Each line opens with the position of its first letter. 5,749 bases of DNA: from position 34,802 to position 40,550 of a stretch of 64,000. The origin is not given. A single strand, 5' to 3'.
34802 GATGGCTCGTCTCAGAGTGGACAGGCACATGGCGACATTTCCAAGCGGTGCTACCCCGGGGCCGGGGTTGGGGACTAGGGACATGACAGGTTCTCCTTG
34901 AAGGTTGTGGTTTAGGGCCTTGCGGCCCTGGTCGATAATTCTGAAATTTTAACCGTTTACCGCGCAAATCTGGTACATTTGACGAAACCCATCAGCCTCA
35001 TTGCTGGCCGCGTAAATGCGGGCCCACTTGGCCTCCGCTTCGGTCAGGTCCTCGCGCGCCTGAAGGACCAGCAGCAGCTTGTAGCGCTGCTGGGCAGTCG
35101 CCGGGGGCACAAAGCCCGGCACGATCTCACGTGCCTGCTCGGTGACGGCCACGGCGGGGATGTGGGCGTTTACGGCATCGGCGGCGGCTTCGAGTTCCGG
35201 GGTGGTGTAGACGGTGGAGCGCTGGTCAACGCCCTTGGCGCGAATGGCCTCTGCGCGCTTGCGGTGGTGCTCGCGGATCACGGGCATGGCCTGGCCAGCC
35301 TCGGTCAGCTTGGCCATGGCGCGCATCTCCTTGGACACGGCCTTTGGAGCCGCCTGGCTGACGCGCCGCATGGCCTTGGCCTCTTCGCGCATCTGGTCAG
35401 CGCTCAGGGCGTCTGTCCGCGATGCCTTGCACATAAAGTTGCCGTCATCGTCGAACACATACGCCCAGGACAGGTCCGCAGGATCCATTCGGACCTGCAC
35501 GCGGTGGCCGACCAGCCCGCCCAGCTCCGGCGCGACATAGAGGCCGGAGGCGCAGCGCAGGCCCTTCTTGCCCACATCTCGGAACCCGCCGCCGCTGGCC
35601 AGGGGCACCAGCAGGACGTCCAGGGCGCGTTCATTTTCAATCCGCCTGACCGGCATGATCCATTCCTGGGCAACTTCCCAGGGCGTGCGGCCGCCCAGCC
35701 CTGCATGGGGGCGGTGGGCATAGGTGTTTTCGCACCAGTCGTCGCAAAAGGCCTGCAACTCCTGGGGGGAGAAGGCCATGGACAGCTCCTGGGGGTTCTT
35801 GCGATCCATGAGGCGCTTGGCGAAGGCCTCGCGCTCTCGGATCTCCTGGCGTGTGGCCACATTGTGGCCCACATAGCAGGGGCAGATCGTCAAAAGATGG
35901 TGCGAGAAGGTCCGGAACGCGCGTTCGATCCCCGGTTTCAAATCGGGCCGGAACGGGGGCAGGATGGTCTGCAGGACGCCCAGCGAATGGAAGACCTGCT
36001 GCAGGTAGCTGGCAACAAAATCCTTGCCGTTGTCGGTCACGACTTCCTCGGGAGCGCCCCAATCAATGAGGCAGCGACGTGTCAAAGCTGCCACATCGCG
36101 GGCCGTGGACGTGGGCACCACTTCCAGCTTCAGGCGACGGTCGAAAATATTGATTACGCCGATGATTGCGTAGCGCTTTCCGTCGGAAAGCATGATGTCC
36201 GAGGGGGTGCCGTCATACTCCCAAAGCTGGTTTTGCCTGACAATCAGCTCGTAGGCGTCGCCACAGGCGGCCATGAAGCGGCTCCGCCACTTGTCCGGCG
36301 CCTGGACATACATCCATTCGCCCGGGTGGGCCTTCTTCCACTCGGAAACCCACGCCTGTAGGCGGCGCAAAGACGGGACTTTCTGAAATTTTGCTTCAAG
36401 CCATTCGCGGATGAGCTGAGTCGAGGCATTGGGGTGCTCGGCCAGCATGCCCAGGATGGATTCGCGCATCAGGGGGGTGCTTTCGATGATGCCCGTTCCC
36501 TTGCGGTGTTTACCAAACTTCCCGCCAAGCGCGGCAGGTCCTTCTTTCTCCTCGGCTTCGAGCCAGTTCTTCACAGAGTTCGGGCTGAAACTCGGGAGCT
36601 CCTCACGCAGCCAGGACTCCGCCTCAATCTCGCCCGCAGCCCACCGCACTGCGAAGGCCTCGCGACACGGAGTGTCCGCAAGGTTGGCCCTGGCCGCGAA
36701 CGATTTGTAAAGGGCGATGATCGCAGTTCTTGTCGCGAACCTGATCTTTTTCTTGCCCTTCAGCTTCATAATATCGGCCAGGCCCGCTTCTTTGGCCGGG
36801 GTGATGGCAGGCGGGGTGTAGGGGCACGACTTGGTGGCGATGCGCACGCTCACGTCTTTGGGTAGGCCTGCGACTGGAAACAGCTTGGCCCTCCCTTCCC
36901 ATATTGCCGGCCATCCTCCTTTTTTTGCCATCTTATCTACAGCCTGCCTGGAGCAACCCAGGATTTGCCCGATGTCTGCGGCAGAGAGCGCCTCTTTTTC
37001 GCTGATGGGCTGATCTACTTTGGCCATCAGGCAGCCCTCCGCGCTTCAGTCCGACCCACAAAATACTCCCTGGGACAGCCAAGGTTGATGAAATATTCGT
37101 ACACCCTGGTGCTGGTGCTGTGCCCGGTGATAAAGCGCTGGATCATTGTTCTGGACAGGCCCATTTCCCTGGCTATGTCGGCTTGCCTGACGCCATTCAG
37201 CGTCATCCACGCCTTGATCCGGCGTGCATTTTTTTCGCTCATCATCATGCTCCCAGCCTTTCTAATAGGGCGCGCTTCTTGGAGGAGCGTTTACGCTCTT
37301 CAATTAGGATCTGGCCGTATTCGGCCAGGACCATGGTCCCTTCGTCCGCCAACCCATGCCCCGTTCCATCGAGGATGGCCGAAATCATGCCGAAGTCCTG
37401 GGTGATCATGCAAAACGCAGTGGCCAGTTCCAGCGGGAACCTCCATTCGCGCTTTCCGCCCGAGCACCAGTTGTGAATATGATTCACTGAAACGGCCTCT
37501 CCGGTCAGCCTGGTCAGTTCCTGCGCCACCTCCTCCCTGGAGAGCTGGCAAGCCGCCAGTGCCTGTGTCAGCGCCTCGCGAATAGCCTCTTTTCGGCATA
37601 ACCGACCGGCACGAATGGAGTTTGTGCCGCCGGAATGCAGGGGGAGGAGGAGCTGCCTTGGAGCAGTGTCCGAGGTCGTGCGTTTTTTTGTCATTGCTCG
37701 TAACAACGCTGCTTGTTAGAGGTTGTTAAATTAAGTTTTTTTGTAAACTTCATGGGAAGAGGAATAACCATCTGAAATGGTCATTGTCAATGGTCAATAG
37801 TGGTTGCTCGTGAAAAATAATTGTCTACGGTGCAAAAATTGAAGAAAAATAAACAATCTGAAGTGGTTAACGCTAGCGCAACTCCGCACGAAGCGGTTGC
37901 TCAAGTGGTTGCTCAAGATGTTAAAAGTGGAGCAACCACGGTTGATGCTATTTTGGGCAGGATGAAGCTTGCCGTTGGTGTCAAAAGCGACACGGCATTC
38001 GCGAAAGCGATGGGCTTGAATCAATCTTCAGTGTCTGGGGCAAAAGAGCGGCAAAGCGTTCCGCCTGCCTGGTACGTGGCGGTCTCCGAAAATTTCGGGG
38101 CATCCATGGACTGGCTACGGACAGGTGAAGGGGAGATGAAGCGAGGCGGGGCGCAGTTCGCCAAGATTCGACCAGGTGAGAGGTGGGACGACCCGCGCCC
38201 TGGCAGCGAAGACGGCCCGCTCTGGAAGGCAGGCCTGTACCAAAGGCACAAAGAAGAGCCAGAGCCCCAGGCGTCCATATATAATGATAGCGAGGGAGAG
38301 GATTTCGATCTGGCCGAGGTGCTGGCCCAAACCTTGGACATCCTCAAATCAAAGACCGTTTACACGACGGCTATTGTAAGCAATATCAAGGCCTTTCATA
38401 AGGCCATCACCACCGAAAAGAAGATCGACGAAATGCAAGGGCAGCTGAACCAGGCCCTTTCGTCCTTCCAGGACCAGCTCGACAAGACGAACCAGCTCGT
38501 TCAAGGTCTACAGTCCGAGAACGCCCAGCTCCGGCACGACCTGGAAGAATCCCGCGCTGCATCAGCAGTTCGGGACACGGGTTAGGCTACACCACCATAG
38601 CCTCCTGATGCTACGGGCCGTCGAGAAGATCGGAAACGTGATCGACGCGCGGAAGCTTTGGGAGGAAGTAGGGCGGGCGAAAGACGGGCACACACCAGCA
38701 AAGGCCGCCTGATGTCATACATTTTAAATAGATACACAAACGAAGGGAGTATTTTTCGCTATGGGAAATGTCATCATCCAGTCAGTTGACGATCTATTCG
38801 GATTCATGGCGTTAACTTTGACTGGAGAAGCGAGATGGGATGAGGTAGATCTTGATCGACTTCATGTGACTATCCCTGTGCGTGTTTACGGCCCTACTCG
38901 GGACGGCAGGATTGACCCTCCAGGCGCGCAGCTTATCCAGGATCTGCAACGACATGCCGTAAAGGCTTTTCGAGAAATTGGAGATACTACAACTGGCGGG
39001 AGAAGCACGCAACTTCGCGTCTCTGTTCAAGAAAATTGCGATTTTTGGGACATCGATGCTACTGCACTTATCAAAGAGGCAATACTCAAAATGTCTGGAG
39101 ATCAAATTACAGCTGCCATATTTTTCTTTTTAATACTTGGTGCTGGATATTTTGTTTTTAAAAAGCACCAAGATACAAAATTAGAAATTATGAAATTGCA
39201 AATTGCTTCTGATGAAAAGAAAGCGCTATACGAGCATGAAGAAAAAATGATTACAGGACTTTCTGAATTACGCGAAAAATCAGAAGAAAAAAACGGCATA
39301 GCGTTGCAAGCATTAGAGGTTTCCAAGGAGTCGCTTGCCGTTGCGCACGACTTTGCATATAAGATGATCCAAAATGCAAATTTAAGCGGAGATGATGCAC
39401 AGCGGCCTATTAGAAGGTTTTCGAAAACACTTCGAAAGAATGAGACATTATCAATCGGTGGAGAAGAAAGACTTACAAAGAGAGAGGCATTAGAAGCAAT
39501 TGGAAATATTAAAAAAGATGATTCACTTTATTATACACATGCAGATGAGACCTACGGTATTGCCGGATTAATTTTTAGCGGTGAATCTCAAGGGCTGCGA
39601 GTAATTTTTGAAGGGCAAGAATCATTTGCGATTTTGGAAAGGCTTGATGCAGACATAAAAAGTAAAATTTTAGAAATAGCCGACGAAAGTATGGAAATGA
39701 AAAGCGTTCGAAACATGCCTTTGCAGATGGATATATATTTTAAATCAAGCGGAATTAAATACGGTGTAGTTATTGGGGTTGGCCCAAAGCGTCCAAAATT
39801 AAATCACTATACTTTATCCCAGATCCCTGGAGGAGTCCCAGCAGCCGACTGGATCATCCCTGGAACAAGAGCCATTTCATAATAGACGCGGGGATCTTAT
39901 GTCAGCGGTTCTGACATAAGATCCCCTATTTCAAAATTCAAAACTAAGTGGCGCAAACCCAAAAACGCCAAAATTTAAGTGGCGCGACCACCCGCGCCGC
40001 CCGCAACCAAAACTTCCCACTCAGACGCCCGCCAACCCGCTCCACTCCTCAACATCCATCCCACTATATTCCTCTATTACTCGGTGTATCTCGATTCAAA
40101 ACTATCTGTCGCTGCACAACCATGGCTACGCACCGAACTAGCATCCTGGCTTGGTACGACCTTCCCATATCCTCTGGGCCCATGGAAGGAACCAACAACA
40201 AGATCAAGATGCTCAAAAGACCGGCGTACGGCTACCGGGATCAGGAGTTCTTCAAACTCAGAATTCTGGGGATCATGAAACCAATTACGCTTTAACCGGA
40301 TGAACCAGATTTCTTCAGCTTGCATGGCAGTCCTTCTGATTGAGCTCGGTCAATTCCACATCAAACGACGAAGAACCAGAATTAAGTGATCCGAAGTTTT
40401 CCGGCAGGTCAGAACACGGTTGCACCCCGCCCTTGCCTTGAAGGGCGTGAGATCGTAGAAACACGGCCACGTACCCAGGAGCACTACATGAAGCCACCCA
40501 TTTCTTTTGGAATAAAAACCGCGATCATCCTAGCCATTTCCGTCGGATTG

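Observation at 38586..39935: AT-rich orphan membrane protein co-oriented with the repressor at the extreme prophage end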

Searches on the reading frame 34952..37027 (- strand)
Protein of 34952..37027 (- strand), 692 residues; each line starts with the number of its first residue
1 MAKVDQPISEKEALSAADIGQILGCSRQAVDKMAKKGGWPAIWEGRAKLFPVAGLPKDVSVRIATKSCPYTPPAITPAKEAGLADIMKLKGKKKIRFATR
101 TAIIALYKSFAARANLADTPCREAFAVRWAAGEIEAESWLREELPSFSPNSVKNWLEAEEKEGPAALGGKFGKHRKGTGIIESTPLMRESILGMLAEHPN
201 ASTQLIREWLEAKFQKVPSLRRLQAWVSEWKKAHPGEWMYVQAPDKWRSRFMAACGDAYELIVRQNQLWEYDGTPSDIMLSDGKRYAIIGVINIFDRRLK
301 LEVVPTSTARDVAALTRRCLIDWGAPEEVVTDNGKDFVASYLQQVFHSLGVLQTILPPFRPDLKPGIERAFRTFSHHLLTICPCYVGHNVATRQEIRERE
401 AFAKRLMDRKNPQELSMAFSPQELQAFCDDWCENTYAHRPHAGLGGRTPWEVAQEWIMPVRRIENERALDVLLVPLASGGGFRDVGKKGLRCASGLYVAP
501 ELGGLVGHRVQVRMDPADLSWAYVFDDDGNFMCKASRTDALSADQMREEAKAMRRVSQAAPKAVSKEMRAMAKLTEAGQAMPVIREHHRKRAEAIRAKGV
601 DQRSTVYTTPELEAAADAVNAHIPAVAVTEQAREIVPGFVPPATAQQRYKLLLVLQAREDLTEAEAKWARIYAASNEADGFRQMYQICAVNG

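Call 4: search_protein_families(library=pfam, proteins=[window:34952-37027:-], max_evalue=1)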
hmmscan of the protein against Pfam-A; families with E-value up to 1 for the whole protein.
window:34952-37027:- (692 aa): 9 families
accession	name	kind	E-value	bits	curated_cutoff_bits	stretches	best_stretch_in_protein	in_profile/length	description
PF09299.17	Mu-transpos_C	-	1.1e-14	54.5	21.7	1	481-533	8-60/61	Mu transposase, C-terminal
PF00665.32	rve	-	8e-10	39.3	32.6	1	264-361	3-102/102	Integrase core domain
PF13683.12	rve_3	-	0.00014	21.9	26.5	1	402-449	22-67/67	Integrase core domain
PF13565.12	HTH_32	-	0.00027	21.8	33.7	1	152-223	2-69/73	Homeodomain-like domain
PF09722.15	Xre_MbcA_ParS_C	-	0.012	16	24.5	1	438-455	17-34/51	Antitoxin Xre/MbcA/ParS C-terminal toxin-binding domain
PF08279.18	HTH_11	-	0.021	15.1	25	1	10-32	12-34/55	HTH domain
PF12728.13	HTH_17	-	0.041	14.6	27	1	14-52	2-40/51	Helix-turn-helix domain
PF13384.12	HTH_23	-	0.07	13.4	24.6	0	13-32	17-36/50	Homeodomain-like domain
PF09179.16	TilS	-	0.17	12.6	21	1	193-244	5-55/67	TilS substrate binding domain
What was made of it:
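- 4485..40118 (.): Mu-like (transposable) prophage, about 35.6 kb. MuA-type transposase with rve and Mu-transpos_C domains (call 4).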

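Call 52: find_related_loci(query=window:34952-37027:-, collection=genome_contigs, flank=8000)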
Query window:34952-37027:- (692 aa) in genome_contigs; peptide patterns used: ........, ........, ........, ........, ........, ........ (x = any residue, [..] = any of these).
27 stretches matched a pattern, but none encodes a relative of the query by tblastn (E <= 1e-3).

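Call 53: find_related_loci(query=window:34952-37027:-, collection=viral_contigs, flank=8000)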
Query window:34952-37027:- (692 aa) in viral_contigs; peptide patterns used: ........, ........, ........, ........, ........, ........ (x = any residue, [..] = any of these).
7 stretches matched a pattern; 4 encode a relative of the query (tblastn E <= 1e-3); 4 distinct loci.
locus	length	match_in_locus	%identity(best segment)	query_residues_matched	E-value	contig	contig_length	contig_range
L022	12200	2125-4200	88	1-692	0e+0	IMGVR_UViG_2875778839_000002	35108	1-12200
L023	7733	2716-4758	85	15-692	0e+0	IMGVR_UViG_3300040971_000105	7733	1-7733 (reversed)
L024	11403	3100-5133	85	15-692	0e+0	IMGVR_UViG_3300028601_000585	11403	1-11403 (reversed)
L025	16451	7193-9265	65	15-692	0e+0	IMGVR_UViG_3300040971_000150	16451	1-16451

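Call 57: search_protein_families(library=pfam, proteins=[L025:4241-5254:-, L025:1322-2503:+, L025:43-1020:+], max_evalue=0.01)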
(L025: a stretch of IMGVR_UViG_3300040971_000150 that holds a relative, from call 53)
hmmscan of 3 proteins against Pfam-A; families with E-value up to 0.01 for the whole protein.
L025:4241-5254:- (338 aa): 1 family
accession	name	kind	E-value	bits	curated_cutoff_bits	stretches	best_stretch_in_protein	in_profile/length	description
PF01972.22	SDH_protease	-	3.1e-16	59.7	31.3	1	4-157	36-194/286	ClpP-like SDH-type serine proteinase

L025:1322-2503:+ (394 aa): 0 families

L025:43-1020:+ (326 aa): 0 families

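Call 59: search_protein_families(library=padloc, proteins=[L025:4241-5254:-], max_evalue=0.01)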
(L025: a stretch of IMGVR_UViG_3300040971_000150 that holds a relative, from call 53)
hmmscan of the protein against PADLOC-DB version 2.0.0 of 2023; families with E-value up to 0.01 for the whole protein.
L025:4241-5254:- (338 aa): 0 families

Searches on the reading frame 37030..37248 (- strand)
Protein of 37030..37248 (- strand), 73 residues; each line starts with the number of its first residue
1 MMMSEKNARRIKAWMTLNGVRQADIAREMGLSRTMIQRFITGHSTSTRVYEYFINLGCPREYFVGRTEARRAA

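Call 4: search_protein_families(library=pfam, proteins=[window:37030-37248:-], max_evalue=1)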
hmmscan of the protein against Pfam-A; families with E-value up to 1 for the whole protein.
window:37030-37248:- (73 aa): 10 families
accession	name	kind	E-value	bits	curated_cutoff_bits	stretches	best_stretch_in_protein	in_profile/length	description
PF01381.28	HTH_3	-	4.8e-05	23.7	23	1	11-47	1-39/55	Helix-turn-helix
PF13518.12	HTH_28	-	0.0022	18.5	25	1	17-40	10-33/52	Helix-turn-helix domain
PF13560.12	HTH_31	-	0.0048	17.6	27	1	9-49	4-46/64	Helix-turn-helix domain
PF16509.11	KORA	-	0.011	16.4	26.7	1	8-39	19-50/84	TrfB plasmid transcriptional repressor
PF08281.18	Sigma70_r4_2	-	0.028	14.5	25.7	1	17-39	24-46/54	Sigma-70, region 4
PF13551.12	HTH_29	-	0.04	14.4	28.1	1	19-40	11-33/64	Winged helix-turn helix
PF13384.12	HTH_23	-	0.042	14.1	24.6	1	13-40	11-38/50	Homeodomain-like domain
PF17762.8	HTH_ParB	-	0.091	13.4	22.6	1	7-39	8-40/102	ParB HTH domain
PF19889.5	DUF6362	-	0.1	13.4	31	1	5-38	57-89/98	Domain of unknown function (DUF6362)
PF13443.12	HTH_26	-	0.26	12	22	1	10-44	1-35/63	Cro/C1-type HTH DNA-binding domain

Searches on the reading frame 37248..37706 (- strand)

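Call 4: search_protein_families(library=pfam, proteins=[window:37248-37706:-], max_evalue=1)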
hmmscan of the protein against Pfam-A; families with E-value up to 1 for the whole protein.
window:37248-37706:- (153 aa): 2 families
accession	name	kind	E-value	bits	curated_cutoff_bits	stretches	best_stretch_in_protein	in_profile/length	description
PF09169.15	BRCA-2_helical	-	0.0073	16.3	25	1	93-138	75-120/187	BRCA2, helical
PF16758.11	UL141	-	0.04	14.1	35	1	93-132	76-115/191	Herpes-like virus membrane glycoprotein UL141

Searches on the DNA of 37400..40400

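Call 73: search_rna_families(source=window, start=37400, end=40400, threshold=evalue, max_evalue=1)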
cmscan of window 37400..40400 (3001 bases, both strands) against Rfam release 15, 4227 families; matches with E-value up to 1: 1.
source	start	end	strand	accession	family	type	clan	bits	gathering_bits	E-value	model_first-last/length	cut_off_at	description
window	38385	38430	+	RF00032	Histone3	Cis-reg;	-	16.2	34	0.99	1-46/46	no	Histone 3' UTR stem-loop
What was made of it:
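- Tried and rejected: Rfam over the slot gave nothing (call 73).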

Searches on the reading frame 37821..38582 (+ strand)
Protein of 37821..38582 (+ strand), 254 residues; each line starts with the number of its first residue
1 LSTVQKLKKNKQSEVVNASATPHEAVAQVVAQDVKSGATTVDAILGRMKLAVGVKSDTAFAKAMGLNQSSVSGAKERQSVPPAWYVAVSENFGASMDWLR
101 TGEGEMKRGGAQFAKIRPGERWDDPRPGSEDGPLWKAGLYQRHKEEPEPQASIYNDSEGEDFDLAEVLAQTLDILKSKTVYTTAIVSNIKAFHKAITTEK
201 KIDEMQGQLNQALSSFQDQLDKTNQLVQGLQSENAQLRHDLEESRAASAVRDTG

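Call 4: search_protein_families(library=pfam, proteins=[window:37821-38582:+], max_evalue=1)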
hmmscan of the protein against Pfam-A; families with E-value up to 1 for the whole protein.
window:37821-38582:+ (254 aa): 8 families
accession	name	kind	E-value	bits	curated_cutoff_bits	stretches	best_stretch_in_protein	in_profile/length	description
PF07022.19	Phage_CI_repr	-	6.2e-10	39.7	22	1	43-107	1-65/65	Bacteriophage CI repressor helix-turn-helix domain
PF05769.16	SIKE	-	0.0014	19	24.3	1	175-247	18-95/180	SIKE family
PF10234.14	Cluap1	-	0.037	13.9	25.8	1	191-245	152-206/268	Clusterin-associated protein-1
PF18504.6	Csm1_N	-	0.096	13.5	26.3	1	214-243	9-38/70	Csm1 N-terminal domain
PF17015.10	DUF5094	-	0.098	13.2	33.2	1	193-240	44-89/178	Domain of unknown function (DUF5094)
PF04129.18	Vps52_CC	-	0.12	12.4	26.5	1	200-249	17-66/173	Vps52/Sac2 family, coiled-coil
PF06156.18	YabA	-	0.21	12.6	30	1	201-246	12-57/103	Initiation control protein YabA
PF17107.11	SesA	-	0.36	11.4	26.3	1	182-235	4-57/122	N-terminal domain on NACHT_NTPase and P-loop NTPases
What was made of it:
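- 37821..38585 (+): CI-like repressor (HTH plus C-terminal coiled coil). PF07022 at E 6e-10 (call 4).
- Checked: The gene is co-oriented with the PF07022 CI-like repressor at 37821-38585 (call 4).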

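Call 5: search_protein_families(library=phrogs, proteins=[window:37821-38582:+], max_evalue=1)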
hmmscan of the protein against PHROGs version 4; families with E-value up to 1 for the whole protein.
window:37821-38582:+ (254 aa): 11 families
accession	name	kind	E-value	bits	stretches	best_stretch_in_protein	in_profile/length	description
phrog_4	-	transcription regulation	1.5e-08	35.1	1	31-107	41-117/400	transcriptional repressor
phrog_9710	-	unknown function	3e-07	31.4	1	47-109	20-85/95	-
phrog_2328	-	transcription regulation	2.1e-06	28.5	1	56-117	30-92/128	transcriptional repressor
phrog_3037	-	transcription regulation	3.6e-05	24.7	1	38-107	12-82/189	transcriptional repressor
phrog_4441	-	DNA, RNA and nucleotide metabolism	9.9e-05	23.6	1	42-81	6-45/98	HTH DNA binding protein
phrog_8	-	transcription regulation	0.00017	22.1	1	56-176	172-257/346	transcriptional regulator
phrog_1244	-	unknown function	0.0026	18.2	1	193-249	23-78/157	-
phrog_18068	-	unknown function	0.023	15.6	1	38-109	11-81/184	-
phrog_23311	-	unknown function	0.027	15.5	1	169-207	29-67/85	-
phrog_22246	-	unknown function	0.046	15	1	190-245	31-84/95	-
phrog_638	-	transcription regulation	0.082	13.8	1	45-81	8-44/145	transcriptional regulator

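Call 6: search_protein_families(library=padloc, proteins=[window:37821-38582:+], max_evalue=1)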
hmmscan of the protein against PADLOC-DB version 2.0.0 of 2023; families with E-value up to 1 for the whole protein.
window:37821-38582:+ (254 aa): 3 families
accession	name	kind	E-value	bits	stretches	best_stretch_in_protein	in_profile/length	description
PDLC03653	REase_III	-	0.01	12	1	165-243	650-724/883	Type III restriction enzyme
PDLC00254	LmuB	-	0.013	12.2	1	153-243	179-272/563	AAA ATPase domain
PDLC03924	MkoC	-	0.014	11.5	1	174-247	371-447/1136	-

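Call 8: search_protein_families(library=ncbifam, proteins=[window:37821-38582:+], max_evalue=1)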
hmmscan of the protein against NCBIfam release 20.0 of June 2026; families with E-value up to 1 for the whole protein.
window:37821-38582:+ (254 aa): 4 families
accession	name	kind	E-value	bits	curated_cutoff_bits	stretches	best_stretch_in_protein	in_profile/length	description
TIGR03495.1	phage_LysB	equivalog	0.011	16.1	92.75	1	184-239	41-96/135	Rz-like lysis system protein LysB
NF009644.1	PRK13169.1-5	equivalog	0.034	14.7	130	1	192-247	7-58/116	DNA replication initiation control protein YabA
TIGR04211.1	SH3_and_anchor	equivalog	0.056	13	65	1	181-249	54-125/198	TIGR04211 family SH3 domain-containing protein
TIGR04527.1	mycoplas_twoTM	subfamily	0.69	9.6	125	1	175-234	42-105/248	MG_279/MG_280 family protein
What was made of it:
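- Tried and rejected: Pfam, NCBIfam and PADLOC scans of the protein gave nothing (calls 4, 6, 8).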

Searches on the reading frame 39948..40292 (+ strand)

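Call 4: search_protein_families(library=pfam, proteins=[window:39948-40292:+], max_evalue=1)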
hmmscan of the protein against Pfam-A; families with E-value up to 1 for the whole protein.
window:39948-40292:+ (115 aa): 1 family
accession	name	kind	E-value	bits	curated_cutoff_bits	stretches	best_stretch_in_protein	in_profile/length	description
PF01610.23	DDE_Tnp_ISL3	-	1e-14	55.4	23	1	56-106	190-240/240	Transposase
